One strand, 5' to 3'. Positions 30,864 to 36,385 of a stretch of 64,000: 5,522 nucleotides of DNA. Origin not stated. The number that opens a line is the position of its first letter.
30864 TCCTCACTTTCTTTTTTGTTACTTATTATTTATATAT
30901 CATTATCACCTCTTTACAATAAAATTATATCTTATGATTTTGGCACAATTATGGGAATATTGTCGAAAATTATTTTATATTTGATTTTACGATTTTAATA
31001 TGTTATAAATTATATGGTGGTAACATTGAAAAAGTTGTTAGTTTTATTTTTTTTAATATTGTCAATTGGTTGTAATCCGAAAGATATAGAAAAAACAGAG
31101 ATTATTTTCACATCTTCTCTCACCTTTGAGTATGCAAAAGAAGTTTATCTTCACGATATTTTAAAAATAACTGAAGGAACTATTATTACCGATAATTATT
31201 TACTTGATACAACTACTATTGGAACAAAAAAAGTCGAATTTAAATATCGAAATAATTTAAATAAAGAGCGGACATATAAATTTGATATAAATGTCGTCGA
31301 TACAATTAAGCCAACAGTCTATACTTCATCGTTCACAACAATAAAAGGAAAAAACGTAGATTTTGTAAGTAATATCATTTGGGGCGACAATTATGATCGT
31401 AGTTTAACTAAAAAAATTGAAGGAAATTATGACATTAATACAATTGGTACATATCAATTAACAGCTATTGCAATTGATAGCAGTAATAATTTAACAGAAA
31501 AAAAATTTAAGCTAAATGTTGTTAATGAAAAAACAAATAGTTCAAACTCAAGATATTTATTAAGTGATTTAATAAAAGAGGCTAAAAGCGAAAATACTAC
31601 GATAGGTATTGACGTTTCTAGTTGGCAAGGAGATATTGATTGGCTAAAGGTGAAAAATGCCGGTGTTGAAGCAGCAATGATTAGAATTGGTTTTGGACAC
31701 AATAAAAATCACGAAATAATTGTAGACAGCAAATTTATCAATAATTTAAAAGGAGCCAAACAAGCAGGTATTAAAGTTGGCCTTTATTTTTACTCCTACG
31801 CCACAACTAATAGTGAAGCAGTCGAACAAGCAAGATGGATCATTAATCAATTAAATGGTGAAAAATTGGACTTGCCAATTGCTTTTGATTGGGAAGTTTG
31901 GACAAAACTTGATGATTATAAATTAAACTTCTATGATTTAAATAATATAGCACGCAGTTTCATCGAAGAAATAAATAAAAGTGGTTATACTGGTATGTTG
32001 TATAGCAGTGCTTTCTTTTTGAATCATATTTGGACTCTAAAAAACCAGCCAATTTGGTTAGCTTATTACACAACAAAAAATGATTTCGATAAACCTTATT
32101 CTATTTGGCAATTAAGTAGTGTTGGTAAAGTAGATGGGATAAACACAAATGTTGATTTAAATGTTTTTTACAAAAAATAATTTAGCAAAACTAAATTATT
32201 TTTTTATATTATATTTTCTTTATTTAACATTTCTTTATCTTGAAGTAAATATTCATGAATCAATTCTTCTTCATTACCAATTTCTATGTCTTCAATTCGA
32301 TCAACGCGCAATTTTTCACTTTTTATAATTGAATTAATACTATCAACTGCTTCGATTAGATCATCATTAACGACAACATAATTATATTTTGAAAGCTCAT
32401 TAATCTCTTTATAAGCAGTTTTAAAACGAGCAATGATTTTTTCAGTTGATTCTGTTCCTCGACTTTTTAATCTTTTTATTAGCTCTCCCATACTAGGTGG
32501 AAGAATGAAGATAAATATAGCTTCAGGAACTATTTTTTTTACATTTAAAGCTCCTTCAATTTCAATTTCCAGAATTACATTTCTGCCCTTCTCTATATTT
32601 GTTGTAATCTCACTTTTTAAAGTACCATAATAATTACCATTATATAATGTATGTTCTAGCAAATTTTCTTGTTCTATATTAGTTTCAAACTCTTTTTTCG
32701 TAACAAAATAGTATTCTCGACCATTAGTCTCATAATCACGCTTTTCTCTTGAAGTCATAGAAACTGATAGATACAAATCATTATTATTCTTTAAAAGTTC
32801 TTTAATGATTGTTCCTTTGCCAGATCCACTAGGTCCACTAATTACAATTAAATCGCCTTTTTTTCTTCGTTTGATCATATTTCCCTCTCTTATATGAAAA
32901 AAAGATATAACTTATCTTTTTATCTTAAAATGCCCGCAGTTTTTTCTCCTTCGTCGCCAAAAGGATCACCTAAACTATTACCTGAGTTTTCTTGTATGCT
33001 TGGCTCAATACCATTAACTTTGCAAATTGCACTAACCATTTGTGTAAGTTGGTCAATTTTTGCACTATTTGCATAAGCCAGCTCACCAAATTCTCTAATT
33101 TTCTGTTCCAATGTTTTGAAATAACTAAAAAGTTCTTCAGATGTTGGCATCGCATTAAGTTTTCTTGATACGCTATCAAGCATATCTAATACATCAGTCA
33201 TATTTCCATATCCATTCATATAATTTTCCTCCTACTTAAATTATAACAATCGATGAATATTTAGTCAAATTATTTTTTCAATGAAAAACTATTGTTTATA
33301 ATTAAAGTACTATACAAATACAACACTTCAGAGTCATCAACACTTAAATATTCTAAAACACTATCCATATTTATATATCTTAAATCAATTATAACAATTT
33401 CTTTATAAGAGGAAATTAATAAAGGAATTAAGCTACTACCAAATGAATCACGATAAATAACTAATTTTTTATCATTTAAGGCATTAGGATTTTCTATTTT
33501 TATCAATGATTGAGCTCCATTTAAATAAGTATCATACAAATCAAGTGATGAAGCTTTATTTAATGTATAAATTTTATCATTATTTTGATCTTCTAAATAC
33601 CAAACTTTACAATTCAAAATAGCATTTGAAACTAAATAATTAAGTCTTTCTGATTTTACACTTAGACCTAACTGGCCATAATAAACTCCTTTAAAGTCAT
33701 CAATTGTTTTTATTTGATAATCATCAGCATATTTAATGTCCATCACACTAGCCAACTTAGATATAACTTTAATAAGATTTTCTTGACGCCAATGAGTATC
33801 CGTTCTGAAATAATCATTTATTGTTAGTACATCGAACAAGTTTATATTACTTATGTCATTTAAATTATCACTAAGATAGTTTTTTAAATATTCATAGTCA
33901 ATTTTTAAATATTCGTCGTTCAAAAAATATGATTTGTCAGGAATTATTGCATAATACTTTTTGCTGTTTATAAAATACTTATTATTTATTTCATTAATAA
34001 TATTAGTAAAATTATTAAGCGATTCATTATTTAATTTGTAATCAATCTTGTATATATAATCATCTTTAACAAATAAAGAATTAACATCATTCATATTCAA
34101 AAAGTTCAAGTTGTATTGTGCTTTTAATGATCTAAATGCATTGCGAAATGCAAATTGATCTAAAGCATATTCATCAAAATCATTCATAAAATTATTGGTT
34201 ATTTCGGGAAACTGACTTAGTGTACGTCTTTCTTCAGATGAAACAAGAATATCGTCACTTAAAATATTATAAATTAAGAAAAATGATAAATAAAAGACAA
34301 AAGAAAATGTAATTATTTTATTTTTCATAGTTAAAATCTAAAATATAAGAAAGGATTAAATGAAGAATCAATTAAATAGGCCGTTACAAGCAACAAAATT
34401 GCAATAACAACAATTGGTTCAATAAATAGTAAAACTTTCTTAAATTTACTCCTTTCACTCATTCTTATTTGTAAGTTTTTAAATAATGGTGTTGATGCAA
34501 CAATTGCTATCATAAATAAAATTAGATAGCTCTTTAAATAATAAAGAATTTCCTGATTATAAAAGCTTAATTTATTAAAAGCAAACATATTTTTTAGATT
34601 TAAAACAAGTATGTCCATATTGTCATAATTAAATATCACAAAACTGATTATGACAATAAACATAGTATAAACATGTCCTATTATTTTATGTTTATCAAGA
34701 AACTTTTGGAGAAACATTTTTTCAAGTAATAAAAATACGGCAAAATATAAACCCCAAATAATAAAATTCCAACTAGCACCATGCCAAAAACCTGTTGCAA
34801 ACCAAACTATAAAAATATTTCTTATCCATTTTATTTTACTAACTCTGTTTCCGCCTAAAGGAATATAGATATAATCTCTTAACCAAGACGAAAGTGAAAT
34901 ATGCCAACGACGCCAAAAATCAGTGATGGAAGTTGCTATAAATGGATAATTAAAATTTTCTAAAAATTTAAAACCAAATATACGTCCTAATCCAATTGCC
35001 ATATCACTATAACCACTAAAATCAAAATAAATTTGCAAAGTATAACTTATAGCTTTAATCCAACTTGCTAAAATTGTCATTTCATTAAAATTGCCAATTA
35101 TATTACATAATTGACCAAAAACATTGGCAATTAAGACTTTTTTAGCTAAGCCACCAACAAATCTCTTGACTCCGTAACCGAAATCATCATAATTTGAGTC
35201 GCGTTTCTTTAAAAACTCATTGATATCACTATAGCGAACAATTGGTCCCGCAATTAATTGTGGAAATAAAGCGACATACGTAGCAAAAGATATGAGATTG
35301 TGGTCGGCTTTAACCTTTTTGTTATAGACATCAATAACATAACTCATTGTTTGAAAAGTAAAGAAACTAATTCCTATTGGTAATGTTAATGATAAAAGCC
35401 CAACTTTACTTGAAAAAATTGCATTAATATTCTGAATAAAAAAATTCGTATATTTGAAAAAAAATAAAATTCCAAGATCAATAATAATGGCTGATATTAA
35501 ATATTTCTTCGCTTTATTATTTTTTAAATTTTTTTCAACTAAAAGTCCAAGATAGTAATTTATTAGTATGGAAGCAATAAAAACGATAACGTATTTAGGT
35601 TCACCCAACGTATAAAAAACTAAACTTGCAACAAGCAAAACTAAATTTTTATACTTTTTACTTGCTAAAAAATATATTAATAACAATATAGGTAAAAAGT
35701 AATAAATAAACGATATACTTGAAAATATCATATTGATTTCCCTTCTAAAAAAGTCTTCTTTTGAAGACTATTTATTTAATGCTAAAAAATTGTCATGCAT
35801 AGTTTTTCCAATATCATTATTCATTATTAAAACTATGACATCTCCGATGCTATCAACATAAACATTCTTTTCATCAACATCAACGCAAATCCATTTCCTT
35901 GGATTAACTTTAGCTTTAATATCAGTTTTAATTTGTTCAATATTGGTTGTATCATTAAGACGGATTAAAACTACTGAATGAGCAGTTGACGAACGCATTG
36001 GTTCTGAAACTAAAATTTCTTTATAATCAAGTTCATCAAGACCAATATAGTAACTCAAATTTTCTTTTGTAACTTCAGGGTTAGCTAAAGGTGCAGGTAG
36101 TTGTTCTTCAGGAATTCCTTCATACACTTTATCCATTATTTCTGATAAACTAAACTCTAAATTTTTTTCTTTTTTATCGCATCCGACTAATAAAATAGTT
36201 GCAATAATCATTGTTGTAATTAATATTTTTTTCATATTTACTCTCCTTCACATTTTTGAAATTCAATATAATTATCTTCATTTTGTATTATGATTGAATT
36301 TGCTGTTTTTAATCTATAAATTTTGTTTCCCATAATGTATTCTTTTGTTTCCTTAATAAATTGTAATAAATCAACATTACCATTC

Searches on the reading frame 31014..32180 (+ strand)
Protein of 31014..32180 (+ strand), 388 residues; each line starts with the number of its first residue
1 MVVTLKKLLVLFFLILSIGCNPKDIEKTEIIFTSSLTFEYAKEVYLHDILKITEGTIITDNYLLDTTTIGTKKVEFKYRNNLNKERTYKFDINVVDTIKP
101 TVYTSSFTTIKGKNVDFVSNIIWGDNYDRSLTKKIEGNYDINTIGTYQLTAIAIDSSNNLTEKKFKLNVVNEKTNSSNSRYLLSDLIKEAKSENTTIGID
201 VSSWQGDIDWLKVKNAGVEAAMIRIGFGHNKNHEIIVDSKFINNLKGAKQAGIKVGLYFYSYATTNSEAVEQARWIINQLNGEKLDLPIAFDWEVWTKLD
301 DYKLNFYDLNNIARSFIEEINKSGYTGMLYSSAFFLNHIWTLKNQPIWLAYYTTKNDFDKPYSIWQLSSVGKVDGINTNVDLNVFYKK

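Call 77: search_protein_families(library=pfam, proteins=[window:31014-32180:+], max_evalue=0.00001)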
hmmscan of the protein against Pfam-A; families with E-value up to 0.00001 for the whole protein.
window:31014-32180:+ (388 aa): 1 family
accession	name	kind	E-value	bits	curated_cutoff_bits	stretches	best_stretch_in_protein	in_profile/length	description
PF01183.26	Glyco_hydro_25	-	6.4e-30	105.2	27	1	199-376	1-180/180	Glycosyl hydrolases family 25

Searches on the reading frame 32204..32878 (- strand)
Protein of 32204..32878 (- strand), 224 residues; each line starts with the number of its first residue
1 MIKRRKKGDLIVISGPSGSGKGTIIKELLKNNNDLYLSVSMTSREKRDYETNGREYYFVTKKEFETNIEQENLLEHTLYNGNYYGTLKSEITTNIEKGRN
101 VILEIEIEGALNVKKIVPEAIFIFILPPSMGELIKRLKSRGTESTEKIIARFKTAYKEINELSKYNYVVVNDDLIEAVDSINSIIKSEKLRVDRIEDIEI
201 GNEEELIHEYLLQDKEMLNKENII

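Call 77: search_protein_families(library=pfam, proteins=[window:32204-32878:-], max_evalue=0.00001)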
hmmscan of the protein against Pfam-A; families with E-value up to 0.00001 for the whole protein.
window:32204-32878:- (224 aa): 2 families
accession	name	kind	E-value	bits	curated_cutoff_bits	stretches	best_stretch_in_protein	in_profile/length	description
PF00625.27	Guanylate_kin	-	9e-50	169.3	25.2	1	9-187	3-181/182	Guanylate kinase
PF13238.12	AAA_18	-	4.5e-07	30.8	29.4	1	11-146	1-117/128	AAA domain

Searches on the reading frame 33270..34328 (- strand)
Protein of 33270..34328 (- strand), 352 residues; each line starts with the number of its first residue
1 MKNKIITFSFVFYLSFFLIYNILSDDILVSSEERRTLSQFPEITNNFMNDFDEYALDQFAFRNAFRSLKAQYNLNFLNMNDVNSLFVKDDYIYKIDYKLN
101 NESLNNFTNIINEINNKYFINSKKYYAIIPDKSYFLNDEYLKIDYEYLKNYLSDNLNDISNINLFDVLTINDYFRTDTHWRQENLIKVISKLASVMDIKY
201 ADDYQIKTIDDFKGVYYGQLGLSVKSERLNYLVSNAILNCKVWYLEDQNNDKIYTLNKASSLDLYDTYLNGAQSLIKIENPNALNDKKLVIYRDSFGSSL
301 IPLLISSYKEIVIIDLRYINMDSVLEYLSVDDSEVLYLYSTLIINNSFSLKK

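Call 77: search_protein_families(library=pfam, proteins=[window:33270-34328:-], max_evalue=0.00001)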
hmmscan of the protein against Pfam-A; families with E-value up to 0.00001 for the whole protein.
window:33270-34328:- (352 aa): 1 family
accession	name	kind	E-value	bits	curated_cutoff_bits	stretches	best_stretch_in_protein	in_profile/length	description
PF14286.12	DHHW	-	3.7e-07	30.2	25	1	80-313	132-384/385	DHHW protein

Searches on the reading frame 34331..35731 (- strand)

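Call 77: search_protein_families(library=pfam, proteins=[window:34331-35731:-], max_evalue=0.00001)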
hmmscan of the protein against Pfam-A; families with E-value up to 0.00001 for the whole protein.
window:34331-35731:- (466 aa): 1 family
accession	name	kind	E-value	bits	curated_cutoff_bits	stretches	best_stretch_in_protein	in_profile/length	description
PF03062.24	MBOAT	-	2.6e-32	112.9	27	1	140-342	75-299/337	MBOAT, membrane-bound O-acyltransferase family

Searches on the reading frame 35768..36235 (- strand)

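Call 77: search_protein_families(library=pfam, proteins=[window:35768-36235:-], max_evalue=0.00001)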
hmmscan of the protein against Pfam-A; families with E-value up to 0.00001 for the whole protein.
window:35768-36235:- (155 aa): 1 family
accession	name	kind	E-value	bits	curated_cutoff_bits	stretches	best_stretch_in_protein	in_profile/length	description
PF14270.11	DUF4358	-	4.2e-06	27.4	25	1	54-112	11-69/102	Domain of unknown function (DUF4358)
